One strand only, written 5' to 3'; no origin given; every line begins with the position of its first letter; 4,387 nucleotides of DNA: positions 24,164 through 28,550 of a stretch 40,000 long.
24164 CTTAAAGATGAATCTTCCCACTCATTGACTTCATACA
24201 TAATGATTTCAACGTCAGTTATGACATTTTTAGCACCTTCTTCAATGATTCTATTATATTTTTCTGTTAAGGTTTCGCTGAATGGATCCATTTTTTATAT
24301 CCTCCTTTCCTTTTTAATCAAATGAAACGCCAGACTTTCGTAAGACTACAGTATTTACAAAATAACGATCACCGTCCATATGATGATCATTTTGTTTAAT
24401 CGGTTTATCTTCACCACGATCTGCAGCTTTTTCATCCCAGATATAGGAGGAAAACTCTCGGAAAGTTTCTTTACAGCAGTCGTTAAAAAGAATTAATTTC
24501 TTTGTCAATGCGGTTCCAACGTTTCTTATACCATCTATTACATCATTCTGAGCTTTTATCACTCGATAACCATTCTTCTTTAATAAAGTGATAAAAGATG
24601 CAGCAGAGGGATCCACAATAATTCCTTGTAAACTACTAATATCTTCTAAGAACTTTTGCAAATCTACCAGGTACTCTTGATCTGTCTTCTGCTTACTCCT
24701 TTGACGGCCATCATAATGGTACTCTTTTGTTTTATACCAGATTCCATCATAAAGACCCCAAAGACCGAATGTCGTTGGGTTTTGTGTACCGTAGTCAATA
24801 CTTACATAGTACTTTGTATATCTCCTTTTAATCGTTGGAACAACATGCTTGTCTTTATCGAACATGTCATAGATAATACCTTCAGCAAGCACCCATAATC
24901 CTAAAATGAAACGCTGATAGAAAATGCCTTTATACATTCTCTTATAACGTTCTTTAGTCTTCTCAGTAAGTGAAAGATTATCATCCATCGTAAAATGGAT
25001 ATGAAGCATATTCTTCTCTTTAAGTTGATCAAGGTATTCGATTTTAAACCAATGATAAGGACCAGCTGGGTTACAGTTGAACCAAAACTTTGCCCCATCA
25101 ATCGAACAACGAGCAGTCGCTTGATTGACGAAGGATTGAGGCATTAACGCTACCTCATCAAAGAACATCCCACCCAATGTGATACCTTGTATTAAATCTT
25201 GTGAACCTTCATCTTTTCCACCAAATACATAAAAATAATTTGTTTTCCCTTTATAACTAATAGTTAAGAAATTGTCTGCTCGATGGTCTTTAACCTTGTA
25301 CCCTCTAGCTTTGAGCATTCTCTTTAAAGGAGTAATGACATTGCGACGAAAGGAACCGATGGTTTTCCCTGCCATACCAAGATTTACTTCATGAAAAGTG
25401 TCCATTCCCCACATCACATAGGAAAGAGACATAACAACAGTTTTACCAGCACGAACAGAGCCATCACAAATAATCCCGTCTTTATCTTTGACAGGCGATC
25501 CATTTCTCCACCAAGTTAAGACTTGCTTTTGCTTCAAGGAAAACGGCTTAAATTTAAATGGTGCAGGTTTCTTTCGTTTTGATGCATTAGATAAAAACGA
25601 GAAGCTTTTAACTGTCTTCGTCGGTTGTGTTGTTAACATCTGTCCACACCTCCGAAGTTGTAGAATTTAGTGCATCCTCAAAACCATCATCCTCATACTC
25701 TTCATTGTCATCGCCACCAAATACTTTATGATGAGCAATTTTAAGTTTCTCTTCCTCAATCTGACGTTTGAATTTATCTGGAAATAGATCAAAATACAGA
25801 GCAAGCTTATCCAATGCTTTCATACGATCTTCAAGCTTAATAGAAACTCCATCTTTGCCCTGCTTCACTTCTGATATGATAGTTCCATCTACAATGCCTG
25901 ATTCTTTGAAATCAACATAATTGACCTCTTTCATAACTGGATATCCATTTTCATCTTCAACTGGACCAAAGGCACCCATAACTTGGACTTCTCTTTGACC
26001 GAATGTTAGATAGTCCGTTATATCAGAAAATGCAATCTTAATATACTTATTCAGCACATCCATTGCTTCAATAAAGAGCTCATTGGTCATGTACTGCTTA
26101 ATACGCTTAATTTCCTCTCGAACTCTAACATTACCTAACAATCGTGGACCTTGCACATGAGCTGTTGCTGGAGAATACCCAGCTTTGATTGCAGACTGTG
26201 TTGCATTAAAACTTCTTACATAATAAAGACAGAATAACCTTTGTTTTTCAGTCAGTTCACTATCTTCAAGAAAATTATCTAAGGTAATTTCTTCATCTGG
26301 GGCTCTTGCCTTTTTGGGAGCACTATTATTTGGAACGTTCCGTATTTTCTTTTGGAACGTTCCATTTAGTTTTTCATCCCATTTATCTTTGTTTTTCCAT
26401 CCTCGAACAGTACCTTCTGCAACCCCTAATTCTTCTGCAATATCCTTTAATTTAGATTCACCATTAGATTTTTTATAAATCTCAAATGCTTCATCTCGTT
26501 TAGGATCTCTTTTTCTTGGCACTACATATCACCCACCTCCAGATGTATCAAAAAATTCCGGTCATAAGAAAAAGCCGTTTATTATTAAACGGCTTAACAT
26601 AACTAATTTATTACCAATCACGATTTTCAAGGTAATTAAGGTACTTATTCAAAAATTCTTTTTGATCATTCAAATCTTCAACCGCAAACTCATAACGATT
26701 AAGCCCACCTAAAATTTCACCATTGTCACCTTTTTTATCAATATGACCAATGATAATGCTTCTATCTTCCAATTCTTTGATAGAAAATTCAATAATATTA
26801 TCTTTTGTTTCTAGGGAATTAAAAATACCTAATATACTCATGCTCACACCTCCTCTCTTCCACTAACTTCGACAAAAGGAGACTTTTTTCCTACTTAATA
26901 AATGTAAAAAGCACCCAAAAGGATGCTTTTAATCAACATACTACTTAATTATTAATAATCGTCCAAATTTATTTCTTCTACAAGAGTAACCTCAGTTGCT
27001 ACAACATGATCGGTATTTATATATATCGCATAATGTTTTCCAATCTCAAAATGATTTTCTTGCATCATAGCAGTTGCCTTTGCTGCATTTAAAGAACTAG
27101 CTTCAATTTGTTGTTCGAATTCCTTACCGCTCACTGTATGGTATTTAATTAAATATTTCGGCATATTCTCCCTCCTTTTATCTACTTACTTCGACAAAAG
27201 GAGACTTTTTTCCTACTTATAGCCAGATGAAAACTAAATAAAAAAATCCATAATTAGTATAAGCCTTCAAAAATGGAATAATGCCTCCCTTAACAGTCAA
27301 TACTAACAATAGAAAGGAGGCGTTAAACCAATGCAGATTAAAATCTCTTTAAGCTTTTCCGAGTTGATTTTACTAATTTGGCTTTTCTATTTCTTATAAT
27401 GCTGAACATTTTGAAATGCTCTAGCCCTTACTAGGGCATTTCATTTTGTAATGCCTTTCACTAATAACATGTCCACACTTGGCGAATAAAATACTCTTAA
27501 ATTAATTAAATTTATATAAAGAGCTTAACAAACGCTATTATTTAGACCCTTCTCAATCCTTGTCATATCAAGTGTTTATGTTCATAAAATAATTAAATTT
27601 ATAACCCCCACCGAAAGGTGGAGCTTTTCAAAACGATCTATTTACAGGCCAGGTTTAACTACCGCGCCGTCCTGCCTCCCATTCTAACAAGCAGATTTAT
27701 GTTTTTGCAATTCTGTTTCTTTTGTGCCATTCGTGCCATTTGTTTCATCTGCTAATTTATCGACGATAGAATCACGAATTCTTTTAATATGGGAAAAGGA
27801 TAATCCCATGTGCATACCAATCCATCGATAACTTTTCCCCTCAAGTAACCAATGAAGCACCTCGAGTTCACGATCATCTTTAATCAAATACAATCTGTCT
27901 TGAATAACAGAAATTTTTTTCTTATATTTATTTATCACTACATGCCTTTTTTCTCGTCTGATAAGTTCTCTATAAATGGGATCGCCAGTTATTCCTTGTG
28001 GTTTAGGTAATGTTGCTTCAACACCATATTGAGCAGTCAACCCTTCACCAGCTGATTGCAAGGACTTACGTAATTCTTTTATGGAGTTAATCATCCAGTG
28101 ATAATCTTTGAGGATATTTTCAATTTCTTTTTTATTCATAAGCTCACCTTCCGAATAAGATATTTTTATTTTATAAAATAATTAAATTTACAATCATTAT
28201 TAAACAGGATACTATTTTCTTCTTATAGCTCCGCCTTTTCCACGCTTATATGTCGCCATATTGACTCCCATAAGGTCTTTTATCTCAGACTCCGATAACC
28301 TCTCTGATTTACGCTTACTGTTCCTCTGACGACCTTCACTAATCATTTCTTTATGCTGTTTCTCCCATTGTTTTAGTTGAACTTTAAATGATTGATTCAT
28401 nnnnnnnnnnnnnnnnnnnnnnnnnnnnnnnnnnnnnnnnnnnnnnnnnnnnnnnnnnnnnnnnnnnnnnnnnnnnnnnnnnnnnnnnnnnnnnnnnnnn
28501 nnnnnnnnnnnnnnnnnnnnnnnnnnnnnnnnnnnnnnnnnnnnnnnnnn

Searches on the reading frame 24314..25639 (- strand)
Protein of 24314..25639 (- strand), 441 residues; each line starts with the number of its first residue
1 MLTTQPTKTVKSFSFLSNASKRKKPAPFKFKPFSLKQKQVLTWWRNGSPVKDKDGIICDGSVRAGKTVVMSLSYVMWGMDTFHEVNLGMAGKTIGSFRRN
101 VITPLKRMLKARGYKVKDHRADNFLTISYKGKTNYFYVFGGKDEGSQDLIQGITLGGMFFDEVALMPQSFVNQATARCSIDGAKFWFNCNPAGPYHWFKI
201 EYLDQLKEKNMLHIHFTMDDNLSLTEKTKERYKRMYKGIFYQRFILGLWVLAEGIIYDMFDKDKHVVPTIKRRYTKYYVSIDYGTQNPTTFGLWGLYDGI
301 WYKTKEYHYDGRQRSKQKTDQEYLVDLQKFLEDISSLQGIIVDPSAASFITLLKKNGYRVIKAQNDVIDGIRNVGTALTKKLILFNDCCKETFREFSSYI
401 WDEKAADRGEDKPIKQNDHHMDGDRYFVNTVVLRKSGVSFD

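Call 50: search_protein_families(library=pfam, proteins=[window:24314-25639:-], max_evalue=0.01)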
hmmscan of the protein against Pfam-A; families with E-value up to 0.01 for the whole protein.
window:24314-25639:- (441 aa): 2 families
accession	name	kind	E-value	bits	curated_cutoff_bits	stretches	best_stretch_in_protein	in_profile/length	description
PF03237.21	Terminase_6N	-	3.7e-07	30.5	22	1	60-260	4-211/215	Terminase large subunit, T4likevirus-type, N-terminal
PF04466.19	Terminase_3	-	0.00024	21.1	23.2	1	181-237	127-188/201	Phage terminase large subunit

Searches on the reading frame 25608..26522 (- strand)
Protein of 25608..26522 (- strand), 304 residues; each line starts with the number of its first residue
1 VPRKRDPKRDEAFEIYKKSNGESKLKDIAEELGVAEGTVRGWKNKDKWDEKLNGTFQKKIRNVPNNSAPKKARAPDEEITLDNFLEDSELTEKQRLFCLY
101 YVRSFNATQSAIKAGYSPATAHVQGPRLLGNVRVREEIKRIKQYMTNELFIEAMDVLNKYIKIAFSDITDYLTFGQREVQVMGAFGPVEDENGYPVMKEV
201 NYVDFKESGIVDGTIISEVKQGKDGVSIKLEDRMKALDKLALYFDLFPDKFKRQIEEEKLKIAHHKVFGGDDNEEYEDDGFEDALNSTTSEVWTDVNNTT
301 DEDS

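Call 50: search_protein_families(library=pfam, proteins=[window:25608-26522:-], max_evalue=0.01)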
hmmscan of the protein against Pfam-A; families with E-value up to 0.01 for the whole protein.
window:25608-26522:- (304 aa): 3 families
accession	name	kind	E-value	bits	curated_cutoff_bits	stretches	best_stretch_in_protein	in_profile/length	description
PF03592.21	Terminase_2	-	1.1e-45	156.2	26.1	1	90-254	1-138/141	Terminase small subunit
PF10668.15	Phage_terminase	-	2.2e-22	78.9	22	1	1-70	1-65/67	Phage terminase small subunit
PF06056.18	Terminase_5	-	2.5e-05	24.5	20.3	1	26-51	17-42/58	Putative ATPase subunit of terminase (gpP-like)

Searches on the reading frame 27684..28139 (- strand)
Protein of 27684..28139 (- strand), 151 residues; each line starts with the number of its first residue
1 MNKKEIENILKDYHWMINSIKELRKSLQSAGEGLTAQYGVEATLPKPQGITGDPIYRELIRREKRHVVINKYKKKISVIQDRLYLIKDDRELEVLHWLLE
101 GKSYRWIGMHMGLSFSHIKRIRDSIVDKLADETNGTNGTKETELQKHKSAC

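Call 50: search_protein_families(library=pfam, proteins=[window:27684-28139:-], max_evalue=0.01)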
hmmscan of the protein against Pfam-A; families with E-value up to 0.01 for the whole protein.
window:27684-28139:- (151 aa): 2 families
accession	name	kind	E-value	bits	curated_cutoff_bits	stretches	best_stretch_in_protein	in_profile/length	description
PF00196.25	GerE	-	9.8e-05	22.3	23.5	1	89-129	5-45/57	Bacterial regulatory proteins, luxR family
PF13518.12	HTH_28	-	0.0042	17.6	25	0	92-122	3-33/52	Helix-turn-helix domain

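Call 67: search_protein_families(library=phrogs, proteins=[window:27684-28139:-], max_evalue=0.001)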
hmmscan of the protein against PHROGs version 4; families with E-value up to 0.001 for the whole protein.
window:27684-28139:- (151 aa): 2 families
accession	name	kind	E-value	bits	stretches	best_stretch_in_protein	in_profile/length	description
phrog_1058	-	unknown function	3.3e-37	128.5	1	1-133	2-131/134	-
phrog_36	-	transcription regulation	3.1e-11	44.3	1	3-147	53-202/220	transcriptional regulator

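Call 70: search_dna_similar(query=window:27684-28139:-, collection=phages, mode=protein, max_rows=15)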
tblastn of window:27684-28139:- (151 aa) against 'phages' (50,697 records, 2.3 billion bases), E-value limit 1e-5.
Records with a match: 11; places in all: 11; records where one place covers at least 80% of the query: 9.
Best place of each record, by identity: <60% 11.
By first word of the organism name: Staphylococcus 7; Anoxybacillus 2; Caldibacillus 1; Streptococcus 1.
By host as written in the record: Anoxybacillus caldiproteolyticus 2; Staphylococcus sp. IME1354 2; Staphylococcus saprophyticus 2; Caldibacillus debilis GB1 1; Staphylococcus pseudintermedius 14-29-15 1; Staphylococcus pseudintermedius 1; Staphylococcus aureus 1; Streptococcus agalactiae 2024.2 1.
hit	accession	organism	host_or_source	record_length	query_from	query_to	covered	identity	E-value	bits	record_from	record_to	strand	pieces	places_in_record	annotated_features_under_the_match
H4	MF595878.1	Caldibacillus phage CBP1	Caldibacillus debilis GB1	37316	1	151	100%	57.9%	7e-47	167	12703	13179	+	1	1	hypothetical protein (x2)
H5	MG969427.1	Anoxybacillus phage A403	Anoxybacillus caldiproteolyticus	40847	10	130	80%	31.4%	2e-12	69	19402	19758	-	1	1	hypothetical protein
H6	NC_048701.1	Anoxybacillus phage A403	Anoxybacillus caldiproteolyticus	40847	10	130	80%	31.4%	2e-12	69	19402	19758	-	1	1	hypothetical protein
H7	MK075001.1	Staphylococcus phage phiSP15-1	Staphylococcus pseudintermedius 14-29-15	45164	5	131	84%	29.1%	2e-8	57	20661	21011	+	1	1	hypothetical protein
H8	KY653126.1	Staphylococcus virus IME1354_01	Staphylococcus sp. IME1354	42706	5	127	81%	30.1%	6e-9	59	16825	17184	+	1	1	hypothetical protein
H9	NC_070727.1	Staphylococcus virus IME1354_01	Staphylococcus sp. IME1354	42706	5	127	81%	30.1%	6e-9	59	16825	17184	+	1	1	hypothetical protein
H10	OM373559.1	Staphylococcus phage vB_SpsX-DS12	Staphylococcus pseudintermedius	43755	5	127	81%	29.3%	1e-6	52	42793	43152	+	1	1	record has no annotation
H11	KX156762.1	Staphylococcus phage vB_SauS_IMEP5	Staphylococcus aureus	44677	2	123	81%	29.3%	4e-11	65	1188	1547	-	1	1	hypothetical protein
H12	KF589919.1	Staphylococcus phage phiRS7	Staphylococcus saprophyticus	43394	5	114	73%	31.8%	1e-9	61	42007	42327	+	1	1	hypothetical protein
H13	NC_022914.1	Staphylococcus phage phiRS7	Staphylococcus saprophyticus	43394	5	114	73%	31.8%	1e-9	61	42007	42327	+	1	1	hypothetical protein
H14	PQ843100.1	Streptococcus phage vB_SagS-GXN2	Streptococcus agalactiae 2024.2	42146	2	127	83%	26.2%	6e-6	50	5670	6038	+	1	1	none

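Call 72: get_annotated_region(hit=H4, flank=5000)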
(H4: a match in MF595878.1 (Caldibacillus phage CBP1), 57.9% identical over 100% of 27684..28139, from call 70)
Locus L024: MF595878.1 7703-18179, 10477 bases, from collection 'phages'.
description: Caldibacillus phage CBP1, complete genome.
organism: Caldibacillus phage CBP1 (NCBI taxid 2036768)
taxonomy: Viruses; Duplodnaviria; Heunggongvirae; Uroviricota; Caudoviricetes
host: Caldibacillus debilis GB1; source: eutrophic marsh; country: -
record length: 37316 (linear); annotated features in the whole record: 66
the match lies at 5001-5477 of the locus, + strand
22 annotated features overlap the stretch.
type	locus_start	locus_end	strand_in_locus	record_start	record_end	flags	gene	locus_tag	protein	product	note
CDS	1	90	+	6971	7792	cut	-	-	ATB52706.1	hypothetical protein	-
CDS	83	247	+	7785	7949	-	-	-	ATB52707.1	hypothetical protein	-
CDS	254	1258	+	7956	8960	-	-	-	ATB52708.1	replication protein O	-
CDS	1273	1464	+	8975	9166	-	-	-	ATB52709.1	hypothetical protein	-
CDS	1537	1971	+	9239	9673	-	-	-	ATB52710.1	single-strand binding protein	-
CDS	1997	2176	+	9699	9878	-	-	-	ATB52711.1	hypothetical protein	-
CDS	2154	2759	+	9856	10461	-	-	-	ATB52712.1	dUTPase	-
CDS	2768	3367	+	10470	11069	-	-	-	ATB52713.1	HNH endonuclease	-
CDS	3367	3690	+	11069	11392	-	-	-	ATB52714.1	hypothetical protein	-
CDS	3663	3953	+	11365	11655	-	-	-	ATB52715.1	hypothetical protein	-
CDS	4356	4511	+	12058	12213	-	-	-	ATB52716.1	hypothetical protein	-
CDS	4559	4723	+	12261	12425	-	-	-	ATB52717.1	hypothetical protein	-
CDS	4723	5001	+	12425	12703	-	-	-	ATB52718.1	hypothetical protein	-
CDS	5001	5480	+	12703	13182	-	-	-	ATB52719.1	hypothetical protein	-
CDS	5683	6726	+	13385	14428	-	-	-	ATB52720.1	hypothetical protein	-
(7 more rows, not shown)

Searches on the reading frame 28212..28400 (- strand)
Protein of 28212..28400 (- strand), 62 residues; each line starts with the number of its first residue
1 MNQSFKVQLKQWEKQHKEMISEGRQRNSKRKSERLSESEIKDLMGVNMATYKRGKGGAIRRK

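Call 50: search_protein_families(library=pfam, proteins=[window:28212-28400:-], max_evalue=0.01)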
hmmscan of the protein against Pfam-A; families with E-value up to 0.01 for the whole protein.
window:28212-28400:- (62 aa): 0 families

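Call 67: search_protein_families(library=phrogs, proteins=[window:28212-28400:-], max_evalue=0.001)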
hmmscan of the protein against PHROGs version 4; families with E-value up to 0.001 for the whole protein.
window:28212-28400:- (62 aa): 3 families
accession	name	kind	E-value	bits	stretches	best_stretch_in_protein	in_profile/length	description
phrog_3928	-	unknown function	6.1e-09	36.8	1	5-61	7-57/57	-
phrog_23181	-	other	2.8e-08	34.9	1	22-62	31-70/70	ATPase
phrog_20337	-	unknown function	0.00023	21.9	1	18-46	4-33/47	-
